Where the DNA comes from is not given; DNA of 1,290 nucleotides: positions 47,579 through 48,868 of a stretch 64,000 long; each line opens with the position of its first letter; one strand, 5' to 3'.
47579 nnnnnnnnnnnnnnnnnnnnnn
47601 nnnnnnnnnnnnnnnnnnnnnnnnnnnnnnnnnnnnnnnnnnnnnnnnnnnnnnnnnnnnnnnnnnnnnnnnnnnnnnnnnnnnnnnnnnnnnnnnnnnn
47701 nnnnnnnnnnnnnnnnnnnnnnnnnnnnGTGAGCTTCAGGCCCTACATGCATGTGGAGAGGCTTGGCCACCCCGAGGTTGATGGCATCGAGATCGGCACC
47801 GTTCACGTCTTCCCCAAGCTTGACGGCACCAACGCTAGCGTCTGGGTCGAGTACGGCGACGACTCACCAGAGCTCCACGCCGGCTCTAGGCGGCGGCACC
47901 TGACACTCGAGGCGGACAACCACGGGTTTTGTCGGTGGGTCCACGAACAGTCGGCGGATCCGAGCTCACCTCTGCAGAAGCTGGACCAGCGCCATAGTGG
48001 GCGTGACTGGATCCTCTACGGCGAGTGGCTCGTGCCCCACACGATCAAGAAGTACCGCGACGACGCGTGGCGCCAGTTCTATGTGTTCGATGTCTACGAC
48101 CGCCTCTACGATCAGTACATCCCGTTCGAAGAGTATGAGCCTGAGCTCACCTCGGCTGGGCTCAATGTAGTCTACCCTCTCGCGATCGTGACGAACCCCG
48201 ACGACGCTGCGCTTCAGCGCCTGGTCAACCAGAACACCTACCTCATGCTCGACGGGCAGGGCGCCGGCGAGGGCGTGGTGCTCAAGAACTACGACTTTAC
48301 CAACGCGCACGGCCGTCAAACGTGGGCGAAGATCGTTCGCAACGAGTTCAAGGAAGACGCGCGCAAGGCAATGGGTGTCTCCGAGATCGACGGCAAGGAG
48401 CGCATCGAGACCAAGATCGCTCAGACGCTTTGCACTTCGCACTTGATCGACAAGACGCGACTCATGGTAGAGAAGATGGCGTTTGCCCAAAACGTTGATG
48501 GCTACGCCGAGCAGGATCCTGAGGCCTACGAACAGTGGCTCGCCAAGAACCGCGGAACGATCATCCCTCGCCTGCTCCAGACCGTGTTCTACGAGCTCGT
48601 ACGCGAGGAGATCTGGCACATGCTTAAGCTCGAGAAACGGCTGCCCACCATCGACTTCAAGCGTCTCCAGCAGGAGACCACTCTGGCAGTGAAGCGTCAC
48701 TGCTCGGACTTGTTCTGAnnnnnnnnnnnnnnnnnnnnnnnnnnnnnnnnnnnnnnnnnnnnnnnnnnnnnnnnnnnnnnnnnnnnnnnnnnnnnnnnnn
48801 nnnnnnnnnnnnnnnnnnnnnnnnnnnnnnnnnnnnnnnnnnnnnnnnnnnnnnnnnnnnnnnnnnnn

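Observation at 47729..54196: Cluster of translation-rescue and RNA-end-healing genes: Rnl2-like ligase, ArfB-like factor, MazG, P-loop kinase, HAD phosphatase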

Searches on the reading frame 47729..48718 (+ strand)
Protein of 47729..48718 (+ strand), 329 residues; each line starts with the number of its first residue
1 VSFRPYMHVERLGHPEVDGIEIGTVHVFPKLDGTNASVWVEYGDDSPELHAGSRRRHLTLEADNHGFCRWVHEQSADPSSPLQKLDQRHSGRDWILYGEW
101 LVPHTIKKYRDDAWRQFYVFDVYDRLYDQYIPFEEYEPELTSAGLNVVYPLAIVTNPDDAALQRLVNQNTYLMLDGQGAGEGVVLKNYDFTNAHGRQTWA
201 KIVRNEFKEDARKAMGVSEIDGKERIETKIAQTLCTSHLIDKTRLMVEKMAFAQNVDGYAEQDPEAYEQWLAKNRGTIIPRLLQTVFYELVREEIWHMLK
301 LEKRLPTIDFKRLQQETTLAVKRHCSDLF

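Call 3: search_protein_families(library=pfam, proteins=[window:47729-48718:+], max_evalue=0.01)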
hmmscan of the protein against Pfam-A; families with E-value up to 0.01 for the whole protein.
window:47729-48718:+ (329 aa): 1 family
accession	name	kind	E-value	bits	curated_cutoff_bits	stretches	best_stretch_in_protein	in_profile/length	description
PF09414.15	RNA_ligase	-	6.7e-19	69.1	27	1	25-203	3-171/171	RNA ligase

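Call 4: search_protein_families(library=phrogs, proteins=[window:47729-48718:+], max_evalue=0.001)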
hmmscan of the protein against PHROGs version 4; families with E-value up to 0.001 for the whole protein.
window:47729-48718:+ (329 aa): 2 families
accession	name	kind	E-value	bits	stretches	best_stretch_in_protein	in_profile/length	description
phrog_548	-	DNA, RNA and nucleotide metabolism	5.7e-39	135.2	1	1-307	1-317/341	RNA ligase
phrog_968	-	DNA, RNA and nucleotide metabolism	3.2e-06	27.3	1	25-213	186-394/398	RNA ligase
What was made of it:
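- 47729..48718 (+): ATP-dependent RNA ligase of the Rnl2/Rnl5 clade, 329 aa. The nucleotidyltransferase domain spans residues 25-203, followed by a C-terminal domain of about 125 aa that is conserved in the subfamily. PF09414 6.7e-19; phrog_548 5.7e-39 (calls 3, 4).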

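Call 6: search_protein_families(library=ncbifam, proteins=[window:47729-48718:+], max_evalue=0.01)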
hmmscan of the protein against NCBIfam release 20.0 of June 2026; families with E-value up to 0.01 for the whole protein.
window:47729-48718:+ (329 aa): 0 families

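Call 11: search_solved_structures(query=window:47729-48718:+, max_evalue=1, show_alignments=2)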
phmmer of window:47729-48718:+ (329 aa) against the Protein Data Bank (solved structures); distinct sequences matched with E-value up to 1: 0.

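Call 18: search_dna_similar(query=window:47729-48718:+, collection=phages, mode=protein, max_rows=40, rows=best)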
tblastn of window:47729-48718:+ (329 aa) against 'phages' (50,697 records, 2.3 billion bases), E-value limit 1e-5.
Records with a match: 319; places in all: 319; records where one place covers at least 80% of the query: 208.
Best place of each record, by identity: <60% 319.
By first word of the organism name: Staphylococcus 185; Bacillus 58; Listeria 56; Lactobacillus 11; Brevibacillus 3; Cellulophaga 2; Halogranum 2; Clostridium 1; Caudoviricetes 1.
By host as written in the record: Staphylococcus aureus 75; Listeria monocytogenes 45; - 31; Staphylococcus sp. 18; Bacillus anthracis Sterne 12; Lactobacillus plantarum 9; Bacillus cereus 7; Staphylococcus 6; and 65 more.
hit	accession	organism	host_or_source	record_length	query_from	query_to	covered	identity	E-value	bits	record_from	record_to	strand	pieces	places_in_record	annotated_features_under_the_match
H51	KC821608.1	Cellulophaga phage phi19:3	Cellulophaga baltica #19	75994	1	329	100%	42.9%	7e-78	264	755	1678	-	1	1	DNA ligase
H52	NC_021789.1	Cellulophaga phage phi19:3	Cellulophaga baltica #19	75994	1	329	100%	42.9%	7e-78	264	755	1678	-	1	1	RNA ligase family protein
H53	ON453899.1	Clostridium phage Amboise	[Clostridium] innocuum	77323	1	329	100%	30.9%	3e-33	135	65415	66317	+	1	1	RNA ligase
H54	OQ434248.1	Staphylococcus phage RuSa1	Staphylococcus sp. k141_143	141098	30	325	90%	31.1%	2e-22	103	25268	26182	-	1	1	RNA ligase | nucleoside 2-deoxyribosyltransferase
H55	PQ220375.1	Staphylococcus phage NHSP6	Staphylococcus aureus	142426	30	299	82%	33.7%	2e-22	103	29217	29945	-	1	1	RNA ligase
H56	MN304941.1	Staphylococcus phage vB_SauH_IME522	Staphylococcus aureus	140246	30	299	82%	33.7%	2e-22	103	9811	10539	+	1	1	putative DNA ligase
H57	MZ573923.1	Staphylococcus phage vB_ScoM-PSC1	Staphylococcus ureilyticus ATCC49330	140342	30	299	82%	33.7%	2e-22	103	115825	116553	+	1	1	hypothetical protein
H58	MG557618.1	Staphylococcus phage HSA30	Staphylococcus aureus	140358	30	299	82%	33.7%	2e-22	103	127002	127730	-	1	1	putative DNA ligase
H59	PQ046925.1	Staphylococcus phage OPT-SX11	Staphylococcus xylosus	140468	30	299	82%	33.7%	2e-22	103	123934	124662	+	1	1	hypothetical protein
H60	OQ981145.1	Staphylococcus phage Baghdad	foods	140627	30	299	82%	33.7%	2e-22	103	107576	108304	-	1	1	RNA ligase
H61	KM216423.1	Staphylococcus phage P108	Staphylococcus aureus XN108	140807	30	299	82%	33.7%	2e-22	103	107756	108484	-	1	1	putative DNA ligase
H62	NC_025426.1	Staphylococcus phage P108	Staphylococcus aureus XN108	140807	30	299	82%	33.7%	2e-22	103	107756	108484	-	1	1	RNA ligase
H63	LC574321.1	Staphylococcus phage SaGU1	Staphylococcus aureus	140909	30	299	82%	33.7%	2e-22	103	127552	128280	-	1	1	putative DNA ligase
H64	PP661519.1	Staphylococcus phage vB_SauM-SDQ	Staphylococcus sp. ATCC 43300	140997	30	299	82%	33.7%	2e-22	103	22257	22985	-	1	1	hypothetical protein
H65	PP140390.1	Staphylococcus phage LSA2302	Staphylococcus aureus ATCC 25923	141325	30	299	82%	33.7%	2e-22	103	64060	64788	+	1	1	RNA ligase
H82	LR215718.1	Staphylococcus phage Stab20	-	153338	27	308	86%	31.6%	7e-21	99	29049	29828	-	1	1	g066c: RNA ligase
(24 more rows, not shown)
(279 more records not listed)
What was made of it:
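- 47729..48718 (+): 43% identical over full length to Cellulophaga phage phi19:3 gp003 (call 18).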

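Call 20: find_related_loci(query=window:47729-48718:+, collection=viral_contigs, flank=10000)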
Query window:47729-48718:+ (329 aa) in viral_contigs; peptide patterns used: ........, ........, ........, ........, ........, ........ (x = any residue, [..] = any of these).
1 stretches matched a pattern, but none encodes a relative of the query by tblastn (E <= 1e-3).

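Call 21: find_encoding_contigs(protein=window:47729-48718:+, flank=10000, max_places=6)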
Protein window:47729-48718:+ (329 aa): 1 contig read that carries it; 1 place shown.
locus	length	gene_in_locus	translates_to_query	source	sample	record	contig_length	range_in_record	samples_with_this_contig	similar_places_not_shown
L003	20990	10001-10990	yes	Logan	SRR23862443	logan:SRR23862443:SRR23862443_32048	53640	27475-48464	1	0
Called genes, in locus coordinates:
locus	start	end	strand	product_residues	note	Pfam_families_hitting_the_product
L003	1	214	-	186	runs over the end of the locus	-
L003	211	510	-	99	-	-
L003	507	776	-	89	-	-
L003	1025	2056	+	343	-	PF06067:DUF932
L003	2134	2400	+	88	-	-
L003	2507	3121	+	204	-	-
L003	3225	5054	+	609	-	PF00176:SNF2-rel_dom, PF00271:Helicase_C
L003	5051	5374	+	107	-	-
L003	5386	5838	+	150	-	-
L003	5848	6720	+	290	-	-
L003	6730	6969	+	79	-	-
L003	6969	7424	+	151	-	-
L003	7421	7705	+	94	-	-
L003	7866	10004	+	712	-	PF13155:Toprim_2, PF13662:Toprim_4 (weak)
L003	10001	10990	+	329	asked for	PF09414:RNA_ligase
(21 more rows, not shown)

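Call 39: get_annotated_region(hit=H53, flank=7000)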
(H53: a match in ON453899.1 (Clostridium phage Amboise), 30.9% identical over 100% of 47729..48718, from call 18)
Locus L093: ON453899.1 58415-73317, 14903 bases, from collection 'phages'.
description: Clostridium phage Amboise, complete genome.
organism: Clostridium phage Amboise (NCBI taxid 2951971)
taxonomy: Viruses
host: [Clostridium] innocuum; source: feces; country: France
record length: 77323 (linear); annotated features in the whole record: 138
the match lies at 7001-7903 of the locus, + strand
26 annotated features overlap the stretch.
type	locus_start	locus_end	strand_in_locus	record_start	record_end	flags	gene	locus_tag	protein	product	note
CDS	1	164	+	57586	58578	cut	-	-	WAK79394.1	DNA primase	rasttk_feature_creation_tool=/opt/patric-common/ runtime/bin/phanotate version 1.5.0; HHpred against PHROGS v3; label: ...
CDS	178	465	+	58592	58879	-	-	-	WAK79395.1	hypothetical protein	rasttk_feature_creation_tool=/opt/patric-common/ runtime/bin/phanotate version 1.5.0; ...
CDS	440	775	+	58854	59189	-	-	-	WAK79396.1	hypothetical protein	rasttk_feature_creation_tool=/opt/patric-common/ runtime/bin/phanotate version 1.5.0; ...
CDS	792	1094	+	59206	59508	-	-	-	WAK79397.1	anti-repressor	rasttk_feature_creation_tool=/opt/patric-common/ runtime/bin/phanotate version 1.5.0; HHpred against PHROGS v3; label: ...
CDS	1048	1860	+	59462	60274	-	-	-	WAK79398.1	anti-repressor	rasttk_feature_creation_tool=/opt/patric-common/ runtime/bin/phanotate version 1.5.0; HHpred against PHROGS v3; label: ...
CDS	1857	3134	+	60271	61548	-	-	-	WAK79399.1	ATP-dependent DNA helicase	rasttk_feature_creation_tool=/opt/patric-common/ runtime/bin/phanotate version 1.5.0; HHpred against PHROGS v3; label: ...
CDS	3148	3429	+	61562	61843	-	-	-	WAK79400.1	hypothetical protein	rasttk_feature_creation_tool=/opt/patric-common/ runtime/bin/phanotate version 1.5.0; ...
CDS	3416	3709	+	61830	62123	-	-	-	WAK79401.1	hypothetical protein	rasttk_feature_creation_tool=/opt/patric-common/ runtime/bin/phanotate version 1.5.0; ...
CDS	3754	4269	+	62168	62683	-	-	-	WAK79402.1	hypothetical protein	rasttk_feature_creation_tool=/opt/patric-common/ runtime/bin/phanotate version 1.5.0; ...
CDS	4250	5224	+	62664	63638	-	-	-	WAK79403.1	exonuclease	rasttk_feature_creation_tool=/opt/patric-common/ runtime/bin/phanotate version 1.5.0; HHpred against PHROGS v3; label: ...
CDS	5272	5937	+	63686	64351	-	-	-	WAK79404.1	hypothetical protein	rasttk_feature_creation_tool=/opt/patric-common/ runtime/bin/phanotate version 1.5.0; ...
CDS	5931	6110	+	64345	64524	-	-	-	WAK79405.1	hypothetical protein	rasttk_feature_creation_tool=/opt/patric-common/ runtime/bin/phanotate version 1.5.0; ...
CDS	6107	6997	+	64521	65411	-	-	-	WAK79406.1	lipoprotein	rasttk_feature_creation_tool=/opt/patric-common/ runtime/bin/phanotate version 1.5.0; HHpred against PHROGS v3; label: ...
CDS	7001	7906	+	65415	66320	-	-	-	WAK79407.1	RNA ligase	rasttk_feature_creation_tool=/opt/patric-common/ runtime/bin/phanotate version 1.5.0; HHpred against PHROGS v3; label: ...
CDS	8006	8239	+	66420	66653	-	-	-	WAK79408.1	hypothetical protein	rasttk_feature_creation_tool=/opt/patric-common/ runtime/bin/phanotate version 1.5.0; ...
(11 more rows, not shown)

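Call 40: get_annotated_region(hit=H82, flank=7000)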
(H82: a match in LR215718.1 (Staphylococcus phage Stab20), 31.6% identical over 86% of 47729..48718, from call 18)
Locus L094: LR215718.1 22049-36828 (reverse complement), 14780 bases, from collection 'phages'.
description: Staphylococcus phage Stab20 genome assembly, chromosome: I.
organism: Staphylococcus phage Stab20 (NCBI taxid 2490448)
taxonomy: Viruses; Duplodnaviria; Heunggongvirae; Uroviricota; Caudoviricetes; Herelleviridae; Twortvirinae; Kayvirus
host: -; source: -; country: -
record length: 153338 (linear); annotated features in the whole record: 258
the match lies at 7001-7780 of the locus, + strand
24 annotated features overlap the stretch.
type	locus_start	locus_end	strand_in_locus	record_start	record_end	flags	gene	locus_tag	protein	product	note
CDS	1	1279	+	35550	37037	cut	g077c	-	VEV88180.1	endolysin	conserved domains: N-acetylmuramoyl-L-alanine amidase CwlA[CwlA](COG5632);CHAP domain (pfam05257); Peptidoglycan ...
CDS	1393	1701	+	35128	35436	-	g076c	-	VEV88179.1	putative membrane protein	-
CDS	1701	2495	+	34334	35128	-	g075c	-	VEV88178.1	putative membrane protein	conserved domains: HflC protein(TIGR01932); prohibitin homologues[PHB](smart00244); Regulator of protease activity ...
CDS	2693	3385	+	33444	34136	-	g074c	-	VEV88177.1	putative transglycosylase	lysozyme_like superfamily domain conserved protein (cl00222)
CDS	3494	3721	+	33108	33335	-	g073c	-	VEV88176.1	hypothetical protein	-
CDS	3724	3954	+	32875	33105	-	g072c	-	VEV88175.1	transcriptional regulator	conserved domains: Helix-turn-helix XRE-family like proteins(cl22854); helix-turn-helix protein(PHA01976)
CDS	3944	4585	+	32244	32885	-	g071c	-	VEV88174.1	hypothetical protein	-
CDS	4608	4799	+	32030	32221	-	g070c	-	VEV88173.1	hypothetical protein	-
CDS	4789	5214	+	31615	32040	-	g069c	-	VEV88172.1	ribonuclease H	conserved domain: Ribonuclease H-like superfamily(cl14782); RNase_HI_bacteria_like (cd09277); Ribonuclease HI[RnhA] ...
CDS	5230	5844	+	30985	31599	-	g068c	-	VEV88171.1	hypothetical protein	conserved hypothetical protein domain (PHA02248)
CDS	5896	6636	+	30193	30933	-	g067c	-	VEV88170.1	PhoH-related protein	conserved P-loop_NTPase domain superfamily (cl21455)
CDS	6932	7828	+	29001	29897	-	g066c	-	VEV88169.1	RNA ligase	conserved domains: RNA ligase(pfam09414); Adenylation_RNA_ligase(cd07894); RNA ligase, Rnl2 ...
CDS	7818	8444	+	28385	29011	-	g065c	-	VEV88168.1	nucleoside 2-deoxyribosyltransferase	-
CDS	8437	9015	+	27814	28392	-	g064c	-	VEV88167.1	putative membrane protein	hypothetical protein (PHA02246)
CDS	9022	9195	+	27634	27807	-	g063c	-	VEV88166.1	hypothetical protein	conserved protein Lysine Motif superfamily domain(cl28306)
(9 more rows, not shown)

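Call 58: search_solved_structures(query=A5, max_evalue=10, show_alignments=3)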
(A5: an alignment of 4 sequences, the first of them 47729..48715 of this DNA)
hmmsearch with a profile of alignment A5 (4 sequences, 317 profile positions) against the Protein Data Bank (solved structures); distinct sequences matched with E-value up to 10: 14.
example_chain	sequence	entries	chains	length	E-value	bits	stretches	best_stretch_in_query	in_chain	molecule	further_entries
6vt3_A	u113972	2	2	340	2.1e-06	30.4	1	25-190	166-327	RNA Ligase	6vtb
5cot_A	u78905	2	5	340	2.2e-06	30.3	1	25-189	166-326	Naegleria gruberi RNA ligase | RNA ligase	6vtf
6vt5_A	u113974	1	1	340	2.2e-06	30.3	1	25-189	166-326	RNA Ligase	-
6vt4_A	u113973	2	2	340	2.4e-06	30.2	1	25-189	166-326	RNA Ligase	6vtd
6vt9_A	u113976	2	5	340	6.5e-06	28.8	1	25-189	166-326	RNA ligase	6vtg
6vt8_A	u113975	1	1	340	1.5e-05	27.6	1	25-188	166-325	RNA Ligase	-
6vt0_A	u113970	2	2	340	2.9e-05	26.6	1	26-189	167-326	RNA Ligase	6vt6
5cou_A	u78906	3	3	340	3.2e-05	26.5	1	26-189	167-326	Naegleria gruberi RNA ligase | RNA ligase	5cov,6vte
6vt1_A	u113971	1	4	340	4.5e-05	26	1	25-189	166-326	RNA Ligase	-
1s68_A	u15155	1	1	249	7.8e-05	25.2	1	3-169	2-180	RNA Ligase 2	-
2vug_A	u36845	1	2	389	0.081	15.3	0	106-186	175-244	PAB1020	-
8ucf_A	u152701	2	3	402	0.19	14.1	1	106-189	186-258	ATP dependent DNA ligase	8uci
8uce_A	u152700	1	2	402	0.3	13.4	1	106-186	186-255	ATP dependent DNA ligase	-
5d1o_A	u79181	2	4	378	1.4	11.2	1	24-139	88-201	ATP-dependent RNA ligase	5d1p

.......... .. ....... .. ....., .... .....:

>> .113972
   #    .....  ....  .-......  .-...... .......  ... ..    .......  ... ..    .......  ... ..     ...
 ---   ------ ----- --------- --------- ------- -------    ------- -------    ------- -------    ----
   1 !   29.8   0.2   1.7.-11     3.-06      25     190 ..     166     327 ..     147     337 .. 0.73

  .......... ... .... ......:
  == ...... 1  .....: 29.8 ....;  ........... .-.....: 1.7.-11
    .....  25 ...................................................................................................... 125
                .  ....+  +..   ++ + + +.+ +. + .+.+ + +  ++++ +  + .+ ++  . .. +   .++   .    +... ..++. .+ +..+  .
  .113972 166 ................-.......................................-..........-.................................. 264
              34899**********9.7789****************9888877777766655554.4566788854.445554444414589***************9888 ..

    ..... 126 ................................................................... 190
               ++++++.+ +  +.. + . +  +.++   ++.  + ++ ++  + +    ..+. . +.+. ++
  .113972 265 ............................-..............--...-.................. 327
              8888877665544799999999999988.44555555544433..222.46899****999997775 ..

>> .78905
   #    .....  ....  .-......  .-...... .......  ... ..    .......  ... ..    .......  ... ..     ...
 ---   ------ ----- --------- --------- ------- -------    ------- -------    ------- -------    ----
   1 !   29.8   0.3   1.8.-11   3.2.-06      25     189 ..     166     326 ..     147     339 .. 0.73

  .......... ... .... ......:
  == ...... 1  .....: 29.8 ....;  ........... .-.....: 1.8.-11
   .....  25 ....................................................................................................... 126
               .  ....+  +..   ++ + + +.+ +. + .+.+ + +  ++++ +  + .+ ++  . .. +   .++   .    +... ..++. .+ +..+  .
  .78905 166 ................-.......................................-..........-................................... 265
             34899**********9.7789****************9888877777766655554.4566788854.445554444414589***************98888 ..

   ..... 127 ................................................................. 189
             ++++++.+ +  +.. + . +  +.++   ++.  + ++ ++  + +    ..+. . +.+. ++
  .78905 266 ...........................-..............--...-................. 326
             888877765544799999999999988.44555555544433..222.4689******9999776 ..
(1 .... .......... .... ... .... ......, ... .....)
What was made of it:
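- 47729..48718 (+): Profile against PDB: NgrRnl 2e-6, T4 Rnl2 8e-5, DNA ligase 0.19 (call 58).
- On Pfam RNA_ligase PF09414 (Rnl2/Rnl5-clade ATP-dependent RNA ligases): Profile A5: NgrRnl 2e-6 and T4 Rnl2 8e-5; the best DNA ligase, 8UCF, scores 0.19, which is not significant (call 58).
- Closest known: T4 Pnkp + Rnl1 / Rnl2 tRNA heal-and-seal pathway against PrrC. Same: A phage-encoded ATP-dependent RNA ligase whose nucleotidyltransferase domain matches T4 Rnl2 (profile E=8e-5, call 58).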
